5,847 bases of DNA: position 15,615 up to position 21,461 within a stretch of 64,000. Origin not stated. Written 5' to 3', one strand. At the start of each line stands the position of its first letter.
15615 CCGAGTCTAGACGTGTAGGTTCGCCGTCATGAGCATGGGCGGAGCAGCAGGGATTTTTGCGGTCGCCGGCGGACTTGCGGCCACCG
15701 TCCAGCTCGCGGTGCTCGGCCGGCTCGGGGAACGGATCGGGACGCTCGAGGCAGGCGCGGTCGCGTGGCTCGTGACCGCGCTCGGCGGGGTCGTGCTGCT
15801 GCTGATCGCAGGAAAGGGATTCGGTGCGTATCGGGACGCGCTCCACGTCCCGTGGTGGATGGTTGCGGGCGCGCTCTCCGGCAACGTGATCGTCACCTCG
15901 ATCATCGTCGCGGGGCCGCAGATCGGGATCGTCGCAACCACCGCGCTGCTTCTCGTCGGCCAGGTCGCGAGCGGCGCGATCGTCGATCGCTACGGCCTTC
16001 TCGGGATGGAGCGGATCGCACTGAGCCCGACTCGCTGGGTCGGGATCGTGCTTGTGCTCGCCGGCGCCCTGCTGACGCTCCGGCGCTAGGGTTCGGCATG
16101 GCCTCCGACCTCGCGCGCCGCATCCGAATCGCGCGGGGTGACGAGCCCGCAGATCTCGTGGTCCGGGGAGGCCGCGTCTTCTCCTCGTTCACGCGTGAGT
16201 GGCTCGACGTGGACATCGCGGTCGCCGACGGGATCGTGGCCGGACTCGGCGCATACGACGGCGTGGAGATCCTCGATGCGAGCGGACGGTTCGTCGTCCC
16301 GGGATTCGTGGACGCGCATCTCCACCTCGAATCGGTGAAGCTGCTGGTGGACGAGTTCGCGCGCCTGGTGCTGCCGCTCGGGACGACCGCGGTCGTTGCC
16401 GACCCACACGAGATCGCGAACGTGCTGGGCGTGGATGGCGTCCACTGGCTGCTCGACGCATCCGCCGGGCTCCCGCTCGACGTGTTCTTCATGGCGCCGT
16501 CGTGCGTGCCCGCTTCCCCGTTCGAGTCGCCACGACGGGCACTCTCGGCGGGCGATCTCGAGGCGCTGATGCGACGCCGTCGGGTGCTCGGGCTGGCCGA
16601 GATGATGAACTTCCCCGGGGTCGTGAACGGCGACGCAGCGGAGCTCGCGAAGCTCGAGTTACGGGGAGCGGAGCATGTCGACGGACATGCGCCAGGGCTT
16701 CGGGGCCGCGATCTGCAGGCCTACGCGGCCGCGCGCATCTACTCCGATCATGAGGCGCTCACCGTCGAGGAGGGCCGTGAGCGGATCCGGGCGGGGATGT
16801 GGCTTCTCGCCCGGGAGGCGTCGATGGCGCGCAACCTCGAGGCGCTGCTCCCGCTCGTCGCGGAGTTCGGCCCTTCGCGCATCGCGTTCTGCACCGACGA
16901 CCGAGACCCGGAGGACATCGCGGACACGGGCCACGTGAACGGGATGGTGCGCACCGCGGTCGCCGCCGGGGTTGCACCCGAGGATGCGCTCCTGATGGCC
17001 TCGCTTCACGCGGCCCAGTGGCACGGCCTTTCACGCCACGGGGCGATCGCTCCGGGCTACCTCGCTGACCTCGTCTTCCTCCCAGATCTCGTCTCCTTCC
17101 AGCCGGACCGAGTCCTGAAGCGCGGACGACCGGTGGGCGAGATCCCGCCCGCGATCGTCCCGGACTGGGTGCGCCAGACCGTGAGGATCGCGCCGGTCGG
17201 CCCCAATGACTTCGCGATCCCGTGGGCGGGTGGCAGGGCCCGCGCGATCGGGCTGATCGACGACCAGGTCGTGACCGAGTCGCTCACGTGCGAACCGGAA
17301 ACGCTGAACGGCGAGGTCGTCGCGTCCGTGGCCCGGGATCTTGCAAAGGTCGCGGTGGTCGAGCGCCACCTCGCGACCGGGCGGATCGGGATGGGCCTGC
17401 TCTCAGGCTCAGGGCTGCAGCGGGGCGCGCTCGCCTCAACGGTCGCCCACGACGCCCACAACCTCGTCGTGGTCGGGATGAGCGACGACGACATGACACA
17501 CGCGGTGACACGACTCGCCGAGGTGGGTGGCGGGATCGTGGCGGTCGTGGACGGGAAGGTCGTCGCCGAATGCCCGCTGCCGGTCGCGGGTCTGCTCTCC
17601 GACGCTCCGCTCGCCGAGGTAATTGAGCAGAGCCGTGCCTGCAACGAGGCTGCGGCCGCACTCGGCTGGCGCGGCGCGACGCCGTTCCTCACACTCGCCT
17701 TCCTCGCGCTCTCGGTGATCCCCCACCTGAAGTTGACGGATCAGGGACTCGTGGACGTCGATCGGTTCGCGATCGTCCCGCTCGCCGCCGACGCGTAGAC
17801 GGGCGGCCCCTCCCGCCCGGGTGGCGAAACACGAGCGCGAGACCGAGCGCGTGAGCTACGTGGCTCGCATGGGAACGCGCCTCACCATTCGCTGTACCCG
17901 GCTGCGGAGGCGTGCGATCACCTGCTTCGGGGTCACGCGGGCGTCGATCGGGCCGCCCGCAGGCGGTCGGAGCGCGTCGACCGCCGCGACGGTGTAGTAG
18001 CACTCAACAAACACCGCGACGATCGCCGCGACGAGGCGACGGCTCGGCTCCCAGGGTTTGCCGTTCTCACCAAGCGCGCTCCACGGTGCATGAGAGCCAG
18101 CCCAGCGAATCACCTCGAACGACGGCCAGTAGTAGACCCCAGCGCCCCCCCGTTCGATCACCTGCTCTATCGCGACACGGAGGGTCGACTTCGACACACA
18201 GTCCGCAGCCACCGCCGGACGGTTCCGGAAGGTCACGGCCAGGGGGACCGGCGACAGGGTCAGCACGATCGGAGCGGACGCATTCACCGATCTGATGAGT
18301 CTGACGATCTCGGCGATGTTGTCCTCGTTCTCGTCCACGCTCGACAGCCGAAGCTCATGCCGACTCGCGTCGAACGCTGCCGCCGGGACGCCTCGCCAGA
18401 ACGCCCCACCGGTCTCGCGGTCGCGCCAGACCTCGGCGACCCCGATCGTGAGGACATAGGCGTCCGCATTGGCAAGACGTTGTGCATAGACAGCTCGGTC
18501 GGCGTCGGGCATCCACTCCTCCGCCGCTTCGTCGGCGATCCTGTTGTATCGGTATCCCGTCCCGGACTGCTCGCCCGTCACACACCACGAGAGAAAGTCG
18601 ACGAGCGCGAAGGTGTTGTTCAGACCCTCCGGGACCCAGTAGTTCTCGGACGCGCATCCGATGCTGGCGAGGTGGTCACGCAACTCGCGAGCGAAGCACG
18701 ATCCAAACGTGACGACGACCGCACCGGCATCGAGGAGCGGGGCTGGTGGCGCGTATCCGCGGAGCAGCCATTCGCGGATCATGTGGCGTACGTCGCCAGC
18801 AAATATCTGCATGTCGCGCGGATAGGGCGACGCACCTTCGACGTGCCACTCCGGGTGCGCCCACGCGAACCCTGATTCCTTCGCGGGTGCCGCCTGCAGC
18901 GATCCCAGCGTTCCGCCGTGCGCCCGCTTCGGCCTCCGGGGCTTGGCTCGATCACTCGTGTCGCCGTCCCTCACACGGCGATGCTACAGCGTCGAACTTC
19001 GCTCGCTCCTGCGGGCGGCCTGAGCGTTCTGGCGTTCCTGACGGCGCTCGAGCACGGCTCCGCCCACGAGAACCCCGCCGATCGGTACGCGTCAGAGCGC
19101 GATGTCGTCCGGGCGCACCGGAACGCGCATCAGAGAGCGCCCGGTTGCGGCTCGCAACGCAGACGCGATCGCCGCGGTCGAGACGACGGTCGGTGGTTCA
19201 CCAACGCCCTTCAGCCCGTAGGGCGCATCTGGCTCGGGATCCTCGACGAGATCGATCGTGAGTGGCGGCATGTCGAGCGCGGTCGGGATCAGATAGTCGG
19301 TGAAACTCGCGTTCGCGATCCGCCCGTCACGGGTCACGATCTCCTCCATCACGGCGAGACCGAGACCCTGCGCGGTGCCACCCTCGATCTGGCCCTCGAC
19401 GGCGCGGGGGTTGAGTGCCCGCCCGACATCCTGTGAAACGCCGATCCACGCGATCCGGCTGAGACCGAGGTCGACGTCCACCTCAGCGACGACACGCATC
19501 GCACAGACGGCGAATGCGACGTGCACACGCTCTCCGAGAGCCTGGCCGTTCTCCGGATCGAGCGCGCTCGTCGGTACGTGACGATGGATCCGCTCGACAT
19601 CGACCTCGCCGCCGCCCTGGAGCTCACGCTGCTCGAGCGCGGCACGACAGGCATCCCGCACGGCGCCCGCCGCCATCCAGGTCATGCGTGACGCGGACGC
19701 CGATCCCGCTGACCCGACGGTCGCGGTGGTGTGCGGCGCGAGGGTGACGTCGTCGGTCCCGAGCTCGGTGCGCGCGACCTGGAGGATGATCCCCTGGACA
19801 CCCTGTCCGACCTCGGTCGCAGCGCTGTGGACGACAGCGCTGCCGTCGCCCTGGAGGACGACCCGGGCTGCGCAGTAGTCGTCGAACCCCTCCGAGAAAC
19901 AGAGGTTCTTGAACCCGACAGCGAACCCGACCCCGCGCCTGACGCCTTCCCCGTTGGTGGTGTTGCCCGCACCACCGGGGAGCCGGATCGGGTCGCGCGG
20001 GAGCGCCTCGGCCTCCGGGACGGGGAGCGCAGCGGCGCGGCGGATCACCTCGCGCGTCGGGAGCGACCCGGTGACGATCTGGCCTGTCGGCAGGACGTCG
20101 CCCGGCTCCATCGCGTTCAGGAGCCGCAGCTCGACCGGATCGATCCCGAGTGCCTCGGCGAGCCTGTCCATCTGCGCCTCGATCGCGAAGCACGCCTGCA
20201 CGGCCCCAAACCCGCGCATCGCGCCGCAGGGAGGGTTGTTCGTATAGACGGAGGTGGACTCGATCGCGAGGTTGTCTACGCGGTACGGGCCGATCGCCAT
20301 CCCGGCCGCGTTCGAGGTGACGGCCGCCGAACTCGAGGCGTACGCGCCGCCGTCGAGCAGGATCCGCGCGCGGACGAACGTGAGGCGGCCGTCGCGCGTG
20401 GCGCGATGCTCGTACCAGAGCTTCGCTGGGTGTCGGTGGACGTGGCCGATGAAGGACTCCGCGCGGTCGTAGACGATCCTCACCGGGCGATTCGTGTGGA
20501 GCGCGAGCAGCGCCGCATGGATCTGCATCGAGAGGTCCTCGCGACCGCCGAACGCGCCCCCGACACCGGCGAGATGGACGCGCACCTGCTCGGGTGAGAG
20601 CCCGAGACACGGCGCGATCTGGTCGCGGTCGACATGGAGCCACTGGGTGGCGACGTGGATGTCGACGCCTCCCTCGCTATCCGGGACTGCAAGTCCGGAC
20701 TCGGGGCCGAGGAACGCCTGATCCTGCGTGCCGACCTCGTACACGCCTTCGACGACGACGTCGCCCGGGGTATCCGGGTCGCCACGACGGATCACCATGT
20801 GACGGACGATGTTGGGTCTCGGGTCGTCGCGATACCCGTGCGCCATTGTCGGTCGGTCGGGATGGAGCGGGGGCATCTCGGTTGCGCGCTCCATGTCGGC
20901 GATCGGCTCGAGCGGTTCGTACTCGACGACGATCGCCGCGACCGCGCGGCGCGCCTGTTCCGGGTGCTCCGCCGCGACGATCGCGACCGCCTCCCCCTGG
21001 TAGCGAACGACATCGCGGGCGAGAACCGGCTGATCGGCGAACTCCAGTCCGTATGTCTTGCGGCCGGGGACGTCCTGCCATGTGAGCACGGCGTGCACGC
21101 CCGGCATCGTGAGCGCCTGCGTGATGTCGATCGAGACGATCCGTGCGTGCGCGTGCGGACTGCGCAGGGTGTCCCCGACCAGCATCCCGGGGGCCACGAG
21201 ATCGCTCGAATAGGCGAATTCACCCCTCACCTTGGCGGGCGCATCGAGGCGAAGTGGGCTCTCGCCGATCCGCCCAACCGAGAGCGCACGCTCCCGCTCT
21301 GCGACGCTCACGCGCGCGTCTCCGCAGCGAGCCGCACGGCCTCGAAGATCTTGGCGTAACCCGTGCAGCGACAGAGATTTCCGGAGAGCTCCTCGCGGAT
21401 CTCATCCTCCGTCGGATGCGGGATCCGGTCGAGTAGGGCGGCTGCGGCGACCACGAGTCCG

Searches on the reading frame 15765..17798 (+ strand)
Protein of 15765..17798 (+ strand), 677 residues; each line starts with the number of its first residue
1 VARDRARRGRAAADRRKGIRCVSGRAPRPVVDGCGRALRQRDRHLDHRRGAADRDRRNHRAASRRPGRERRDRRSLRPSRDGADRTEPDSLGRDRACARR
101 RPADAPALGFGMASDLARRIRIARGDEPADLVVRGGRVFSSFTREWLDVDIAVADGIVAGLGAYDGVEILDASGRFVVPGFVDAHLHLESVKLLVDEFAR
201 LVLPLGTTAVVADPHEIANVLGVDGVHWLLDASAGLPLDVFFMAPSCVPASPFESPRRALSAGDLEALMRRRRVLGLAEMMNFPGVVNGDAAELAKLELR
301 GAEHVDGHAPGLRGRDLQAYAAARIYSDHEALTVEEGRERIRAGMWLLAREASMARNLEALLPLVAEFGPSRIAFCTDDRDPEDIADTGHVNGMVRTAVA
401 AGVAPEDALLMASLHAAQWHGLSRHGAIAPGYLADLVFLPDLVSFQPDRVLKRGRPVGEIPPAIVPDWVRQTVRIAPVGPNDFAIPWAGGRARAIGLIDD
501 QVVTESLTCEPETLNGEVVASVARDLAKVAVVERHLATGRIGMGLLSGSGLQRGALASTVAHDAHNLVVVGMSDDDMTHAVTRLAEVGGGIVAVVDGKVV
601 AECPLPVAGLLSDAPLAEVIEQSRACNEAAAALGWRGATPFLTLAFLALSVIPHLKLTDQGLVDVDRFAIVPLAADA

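Call 70: search_protein_families(library=pfam, proteins=[window:15765-17798:+], max_evalue=0.00001)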
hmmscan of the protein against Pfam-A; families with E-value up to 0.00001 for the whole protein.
window:15765-17798:+ (677 aa): 3 families
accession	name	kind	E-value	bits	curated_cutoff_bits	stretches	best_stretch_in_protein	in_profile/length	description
PF13382.11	Adenine_deam_C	-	2.2e-62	209.9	27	1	501-668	1-168/169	Adenine deaminase C-terminal domain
PF01979.26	Amidohydro_1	-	4.8e-30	105.4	25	1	176-455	1-343/345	Amidohydrolase family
PF07969.17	Amidohydro_3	-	1.1e-12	48.7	29.7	0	168-195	1-28/472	Amidohydrolase family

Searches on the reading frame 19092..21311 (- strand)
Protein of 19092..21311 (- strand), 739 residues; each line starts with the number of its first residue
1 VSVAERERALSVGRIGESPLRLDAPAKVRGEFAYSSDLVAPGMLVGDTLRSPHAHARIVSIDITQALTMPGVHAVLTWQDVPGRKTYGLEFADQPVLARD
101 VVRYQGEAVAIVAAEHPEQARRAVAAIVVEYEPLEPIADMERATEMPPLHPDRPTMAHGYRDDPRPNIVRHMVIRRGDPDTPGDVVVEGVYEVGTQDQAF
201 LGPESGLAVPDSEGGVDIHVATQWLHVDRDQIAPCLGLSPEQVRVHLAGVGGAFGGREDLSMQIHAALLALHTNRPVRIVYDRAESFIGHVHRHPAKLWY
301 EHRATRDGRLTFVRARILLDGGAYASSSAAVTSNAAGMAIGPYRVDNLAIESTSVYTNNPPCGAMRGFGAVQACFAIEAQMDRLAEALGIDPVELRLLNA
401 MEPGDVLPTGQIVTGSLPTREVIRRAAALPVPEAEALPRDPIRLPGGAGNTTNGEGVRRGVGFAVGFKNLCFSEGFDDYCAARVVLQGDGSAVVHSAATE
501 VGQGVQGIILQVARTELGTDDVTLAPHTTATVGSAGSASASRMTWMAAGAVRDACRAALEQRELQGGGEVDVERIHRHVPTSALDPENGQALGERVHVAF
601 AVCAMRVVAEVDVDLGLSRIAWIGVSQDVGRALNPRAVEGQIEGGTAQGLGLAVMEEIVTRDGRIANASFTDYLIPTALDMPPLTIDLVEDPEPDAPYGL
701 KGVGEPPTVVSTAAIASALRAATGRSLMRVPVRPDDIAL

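Call 70: search_protein_families(library=pfam, proteins=[window:19092-21311:-], max_evalue=0.00001)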
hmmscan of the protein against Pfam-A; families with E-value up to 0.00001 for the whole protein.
window:19092-21311:- (739 aa): 3 families
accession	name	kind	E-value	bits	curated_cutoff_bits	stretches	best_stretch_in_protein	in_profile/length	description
PF02738.23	MoCoBD_1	-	3.2e-71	239.7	27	1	173-400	12-244/244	Molybdopterin cofactor-binding domain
PF20256.3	MoCoBD_2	-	8.9e-44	150.5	27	2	595-682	195-283/283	Molybdopterin cofactor-binding domain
PF01315.27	Ald_Xan_dh_C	-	1.7e-32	112.4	31.3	1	30-135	2-110/110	Aldehyde oxidase and xanthine dehydrogenase, a/b hammerhead domain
